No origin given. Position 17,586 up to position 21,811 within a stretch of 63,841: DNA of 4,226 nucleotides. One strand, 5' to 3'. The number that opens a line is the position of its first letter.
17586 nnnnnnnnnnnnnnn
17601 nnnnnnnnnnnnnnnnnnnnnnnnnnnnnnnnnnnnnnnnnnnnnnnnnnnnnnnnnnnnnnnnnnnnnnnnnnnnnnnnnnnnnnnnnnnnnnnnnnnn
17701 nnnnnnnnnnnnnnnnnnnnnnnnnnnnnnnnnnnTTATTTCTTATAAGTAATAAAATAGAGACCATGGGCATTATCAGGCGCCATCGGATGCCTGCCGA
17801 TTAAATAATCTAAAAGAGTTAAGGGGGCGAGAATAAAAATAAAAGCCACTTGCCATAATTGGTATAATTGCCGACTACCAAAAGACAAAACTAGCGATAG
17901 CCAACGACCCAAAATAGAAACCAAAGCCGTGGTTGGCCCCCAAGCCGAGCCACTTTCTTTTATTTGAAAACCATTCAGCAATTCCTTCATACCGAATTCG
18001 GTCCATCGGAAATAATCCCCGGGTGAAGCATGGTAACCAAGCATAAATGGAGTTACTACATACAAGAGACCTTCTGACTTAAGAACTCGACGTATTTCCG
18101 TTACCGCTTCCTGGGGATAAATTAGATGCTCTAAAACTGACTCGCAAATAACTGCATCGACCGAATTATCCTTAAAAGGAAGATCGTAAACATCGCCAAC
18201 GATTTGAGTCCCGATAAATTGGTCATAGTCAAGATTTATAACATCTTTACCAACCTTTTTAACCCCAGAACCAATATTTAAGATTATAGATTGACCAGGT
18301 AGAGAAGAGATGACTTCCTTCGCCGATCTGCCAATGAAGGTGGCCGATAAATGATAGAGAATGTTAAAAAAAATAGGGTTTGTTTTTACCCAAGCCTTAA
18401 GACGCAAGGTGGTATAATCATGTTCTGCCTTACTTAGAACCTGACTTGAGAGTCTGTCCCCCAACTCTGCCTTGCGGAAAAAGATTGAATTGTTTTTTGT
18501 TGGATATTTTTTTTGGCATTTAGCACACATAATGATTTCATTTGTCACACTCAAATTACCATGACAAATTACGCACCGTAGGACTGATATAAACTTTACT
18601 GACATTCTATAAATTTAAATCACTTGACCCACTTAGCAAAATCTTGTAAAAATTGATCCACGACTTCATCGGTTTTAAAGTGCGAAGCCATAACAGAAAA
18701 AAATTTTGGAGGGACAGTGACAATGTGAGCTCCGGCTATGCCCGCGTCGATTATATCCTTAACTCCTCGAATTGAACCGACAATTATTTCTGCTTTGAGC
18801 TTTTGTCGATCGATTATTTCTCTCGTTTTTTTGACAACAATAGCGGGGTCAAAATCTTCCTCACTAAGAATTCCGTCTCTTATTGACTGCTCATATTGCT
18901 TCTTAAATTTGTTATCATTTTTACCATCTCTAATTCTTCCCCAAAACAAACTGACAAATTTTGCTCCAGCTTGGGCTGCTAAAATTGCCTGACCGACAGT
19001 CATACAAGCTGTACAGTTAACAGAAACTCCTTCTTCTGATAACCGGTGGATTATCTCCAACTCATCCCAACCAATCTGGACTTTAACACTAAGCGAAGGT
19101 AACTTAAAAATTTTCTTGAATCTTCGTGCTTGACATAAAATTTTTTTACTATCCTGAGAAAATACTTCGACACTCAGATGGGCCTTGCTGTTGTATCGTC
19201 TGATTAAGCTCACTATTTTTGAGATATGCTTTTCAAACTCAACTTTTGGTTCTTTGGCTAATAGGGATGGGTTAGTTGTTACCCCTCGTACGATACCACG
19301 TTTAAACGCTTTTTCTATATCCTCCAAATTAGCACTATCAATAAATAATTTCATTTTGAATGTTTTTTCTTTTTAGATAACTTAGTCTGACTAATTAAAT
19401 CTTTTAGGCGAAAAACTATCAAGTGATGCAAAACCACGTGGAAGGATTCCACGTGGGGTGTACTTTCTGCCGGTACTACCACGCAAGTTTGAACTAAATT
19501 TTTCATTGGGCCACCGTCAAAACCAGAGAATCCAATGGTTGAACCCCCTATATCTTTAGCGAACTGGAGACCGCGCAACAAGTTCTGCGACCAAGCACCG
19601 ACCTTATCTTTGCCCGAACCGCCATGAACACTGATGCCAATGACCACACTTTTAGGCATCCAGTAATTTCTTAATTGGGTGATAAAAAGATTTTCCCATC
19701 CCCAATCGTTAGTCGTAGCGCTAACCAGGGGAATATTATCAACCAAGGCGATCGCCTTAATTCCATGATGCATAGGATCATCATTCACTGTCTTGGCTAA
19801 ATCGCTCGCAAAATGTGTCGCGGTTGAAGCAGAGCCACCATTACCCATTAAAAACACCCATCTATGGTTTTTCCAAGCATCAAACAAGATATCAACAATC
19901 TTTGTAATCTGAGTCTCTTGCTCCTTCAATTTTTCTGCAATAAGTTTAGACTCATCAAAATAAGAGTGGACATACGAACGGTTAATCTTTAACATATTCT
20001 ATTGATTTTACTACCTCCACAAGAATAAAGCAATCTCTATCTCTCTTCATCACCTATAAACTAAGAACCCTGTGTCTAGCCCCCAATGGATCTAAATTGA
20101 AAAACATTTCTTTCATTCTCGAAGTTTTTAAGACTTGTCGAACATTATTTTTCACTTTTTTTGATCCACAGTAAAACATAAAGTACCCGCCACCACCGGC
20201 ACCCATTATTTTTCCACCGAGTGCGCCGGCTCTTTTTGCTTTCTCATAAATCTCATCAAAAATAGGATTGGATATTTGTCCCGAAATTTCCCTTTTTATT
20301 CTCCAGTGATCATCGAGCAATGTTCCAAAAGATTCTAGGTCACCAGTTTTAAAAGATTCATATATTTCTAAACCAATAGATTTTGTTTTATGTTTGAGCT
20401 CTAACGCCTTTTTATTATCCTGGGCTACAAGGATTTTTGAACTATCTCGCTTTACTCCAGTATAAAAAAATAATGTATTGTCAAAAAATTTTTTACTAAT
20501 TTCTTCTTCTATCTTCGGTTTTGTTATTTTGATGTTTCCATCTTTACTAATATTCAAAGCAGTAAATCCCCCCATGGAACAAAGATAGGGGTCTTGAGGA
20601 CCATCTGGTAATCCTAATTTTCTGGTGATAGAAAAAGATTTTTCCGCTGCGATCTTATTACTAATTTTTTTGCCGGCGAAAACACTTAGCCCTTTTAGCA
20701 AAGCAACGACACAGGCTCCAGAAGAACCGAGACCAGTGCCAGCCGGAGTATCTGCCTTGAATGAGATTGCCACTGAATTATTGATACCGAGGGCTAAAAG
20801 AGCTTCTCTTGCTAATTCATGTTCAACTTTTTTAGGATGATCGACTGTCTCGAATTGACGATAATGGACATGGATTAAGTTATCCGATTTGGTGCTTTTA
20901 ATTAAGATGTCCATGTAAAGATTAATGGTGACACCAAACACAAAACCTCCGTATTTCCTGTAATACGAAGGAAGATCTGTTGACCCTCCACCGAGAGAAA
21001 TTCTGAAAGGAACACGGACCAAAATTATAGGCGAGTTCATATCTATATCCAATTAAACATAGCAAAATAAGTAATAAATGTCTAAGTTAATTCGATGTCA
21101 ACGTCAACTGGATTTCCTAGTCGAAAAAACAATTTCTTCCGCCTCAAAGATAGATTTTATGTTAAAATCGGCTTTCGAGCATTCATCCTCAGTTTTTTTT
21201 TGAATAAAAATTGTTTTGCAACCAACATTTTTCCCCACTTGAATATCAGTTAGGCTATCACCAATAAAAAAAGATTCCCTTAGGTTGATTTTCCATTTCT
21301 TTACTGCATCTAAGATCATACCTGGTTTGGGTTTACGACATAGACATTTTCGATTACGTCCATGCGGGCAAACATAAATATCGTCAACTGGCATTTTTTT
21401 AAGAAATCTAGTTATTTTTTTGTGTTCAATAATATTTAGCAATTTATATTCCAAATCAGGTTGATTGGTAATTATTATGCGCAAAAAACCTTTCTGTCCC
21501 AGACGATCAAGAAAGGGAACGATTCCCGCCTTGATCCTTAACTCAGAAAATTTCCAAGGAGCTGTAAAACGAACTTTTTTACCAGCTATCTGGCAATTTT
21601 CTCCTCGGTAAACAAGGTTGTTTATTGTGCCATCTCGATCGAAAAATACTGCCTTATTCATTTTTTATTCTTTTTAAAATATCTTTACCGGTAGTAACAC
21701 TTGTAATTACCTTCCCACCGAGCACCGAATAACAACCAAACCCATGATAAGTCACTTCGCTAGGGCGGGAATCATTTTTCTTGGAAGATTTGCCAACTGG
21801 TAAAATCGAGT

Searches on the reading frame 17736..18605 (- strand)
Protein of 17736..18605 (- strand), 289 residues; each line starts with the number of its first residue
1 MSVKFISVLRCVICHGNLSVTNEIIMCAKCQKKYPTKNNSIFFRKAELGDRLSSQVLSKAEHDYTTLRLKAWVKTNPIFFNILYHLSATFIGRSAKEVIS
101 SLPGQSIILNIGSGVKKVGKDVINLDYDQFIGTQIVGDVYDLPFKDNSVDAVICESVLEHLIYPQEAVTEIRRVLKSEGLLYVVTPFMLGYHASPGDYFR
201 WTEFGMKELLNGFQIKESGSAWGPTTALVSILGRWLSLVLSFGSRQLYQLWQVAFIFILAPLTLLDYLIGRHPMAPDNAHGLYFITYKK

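Call 77: search_protein_families(library=pfam, max_evalue=0.000001, proteins=[window:17736-18605:-])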
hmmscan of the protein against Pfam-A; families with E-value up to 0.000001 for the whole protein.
window:17736-18605:- (289 aa): 3 families
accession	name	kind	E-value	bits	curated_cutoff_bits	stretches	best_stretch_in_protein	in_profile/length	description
PF08241.18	Methyltransf_11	-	1e-14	55.3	21.2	1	134-183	46-95/95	Methyltransferase domain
PF13649.12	Methyltransf_25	-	2.7e-07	31.6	27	1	135-179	51-97/97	Methyltransferase domain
PF13847.12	Methyltransf_31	-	7.5e-07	29.4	27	0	135-186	59-112/145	Methyltransferase domain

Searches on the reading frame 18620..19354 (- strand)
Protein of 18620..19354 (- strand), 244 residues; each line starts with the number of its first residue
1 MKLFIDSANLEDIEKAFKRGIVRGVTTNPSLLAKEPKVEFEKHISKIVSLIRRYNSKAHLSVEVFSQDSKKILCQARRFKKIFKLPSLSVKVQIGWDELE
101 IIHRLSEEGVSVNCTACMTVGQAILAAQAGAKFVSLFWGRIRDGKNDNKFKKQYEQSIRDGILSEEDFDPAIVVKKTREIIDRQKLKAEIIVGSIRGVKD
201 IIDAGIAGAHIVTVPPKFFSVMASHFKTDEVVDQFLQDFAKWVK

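Call 77: search_protein_families(library=pfam, max_evalue=0.000001, proteins=[window:18620-19354:-])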
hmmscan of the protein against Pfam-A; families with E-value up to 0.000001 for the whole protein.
window:18620-19354:- (244 aa): 1 family
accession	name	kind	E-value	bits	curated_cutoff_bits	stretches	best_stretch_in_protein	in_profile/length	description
PF00923.25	TAL_FSA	-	2e-40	139.4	27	1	3-232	1-242/285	Transaldolase/Fructose-6-phosphate aldolase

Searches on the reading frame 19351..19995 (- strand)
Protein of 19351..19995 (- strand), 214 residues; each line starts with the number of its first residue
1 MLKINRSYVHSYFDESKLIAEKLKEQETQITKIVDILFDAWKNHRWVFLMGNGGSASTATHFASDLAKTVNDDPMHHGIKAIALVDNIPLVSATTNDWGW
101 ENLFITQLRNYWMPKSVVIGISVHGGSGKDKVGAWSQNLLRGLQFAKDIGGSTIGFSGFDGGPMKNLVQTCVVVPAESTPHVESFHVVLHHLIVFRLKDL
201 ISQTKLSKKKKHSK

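Call 77: search_protein_families(library=pfam, max_evalue=0.000001, proteins=[window:19351-19995:-])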
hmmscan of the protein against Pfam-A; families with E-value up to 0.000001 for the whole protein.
window:19351-19995:- (214 aa): 1 family
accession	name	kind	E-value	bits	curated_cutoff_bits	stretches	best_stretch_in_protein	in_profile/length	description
PF13580.11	SIS_2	-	9.1e-11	42.4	27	1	12-127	2-116/138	SIS domain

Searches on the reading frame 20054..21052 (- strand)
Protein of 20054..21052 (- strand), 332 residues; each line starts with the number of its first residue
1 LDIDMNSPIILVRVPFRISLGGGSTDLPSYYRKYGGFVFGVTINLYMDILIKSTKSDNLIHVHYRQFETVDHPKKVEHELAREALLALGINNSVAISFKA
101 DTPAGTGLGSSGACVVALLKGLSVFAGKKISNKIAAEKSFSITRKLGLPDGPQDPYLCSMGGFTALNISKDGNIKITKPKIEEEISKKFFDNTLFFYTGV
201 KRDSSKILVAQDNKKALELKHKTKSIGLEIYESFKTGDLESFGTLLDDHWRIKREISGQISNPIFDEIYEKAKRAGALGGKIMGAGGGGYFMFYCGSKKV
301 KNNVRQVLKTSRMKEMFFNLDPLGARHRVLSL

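Call 77: search_protein_families(library=pfam, max_evalue=0.000001, proteins=[window:20054-21052:-])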
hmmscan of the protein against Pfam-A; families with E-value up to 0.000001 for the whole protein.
window:20054-21052:- (332 aa): 2 families
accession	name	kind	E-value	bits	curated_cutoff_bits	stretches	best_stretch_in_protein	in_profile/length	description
PF08544.19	GHMP_kinases_C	-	3e-11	44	21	1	232-308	3-79/85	GHMP kinases C terminal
PF00288.32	GHMP_kinases_N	-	1.2e-10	41.9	22.3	1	87-162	13-87/87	GHMP kinases N terminal domain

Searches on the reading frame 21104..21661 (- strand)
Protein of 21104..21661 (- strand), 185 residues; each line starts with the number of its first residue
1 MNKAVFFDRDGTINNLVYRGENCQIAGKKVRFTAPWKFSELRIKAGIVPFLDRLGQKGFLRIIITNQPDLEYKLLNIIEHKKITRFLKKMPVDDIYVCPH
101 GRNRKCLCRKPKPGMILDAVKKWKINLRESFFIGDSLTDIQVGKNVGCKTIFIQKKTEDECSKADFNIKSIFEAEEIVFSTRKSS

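Call 77: search_protein_families(library=pfam, max_evalue=0.000001, proteins=[window:21104-21661:-])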
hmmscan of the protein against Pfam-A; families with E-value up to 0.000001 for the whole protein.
window:21104-21661:- (185 aa): 4 families
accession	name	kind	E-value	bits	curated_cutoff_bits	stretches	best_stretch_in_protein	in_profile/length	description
PF13242.12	Hydrolase_like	-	1.2e-11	44.7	22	1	108-157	2-52/75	HAD-hyrolase-like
PF00702.32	Hydrolase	-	1.3e-11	45.7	26.4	1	23-147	75-191/191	haloacid dehalogenase-like hydrolase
PF13419.12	HAD_2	-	2.8e-10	41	23.8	1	41-152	78-177/178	Haloacid dehalogenase-like hydrolase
PF08645.17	PNK3P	-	1.3e-08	35.2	22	1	6-166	4-144/161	Polynucleotide kinase 3 phosphatase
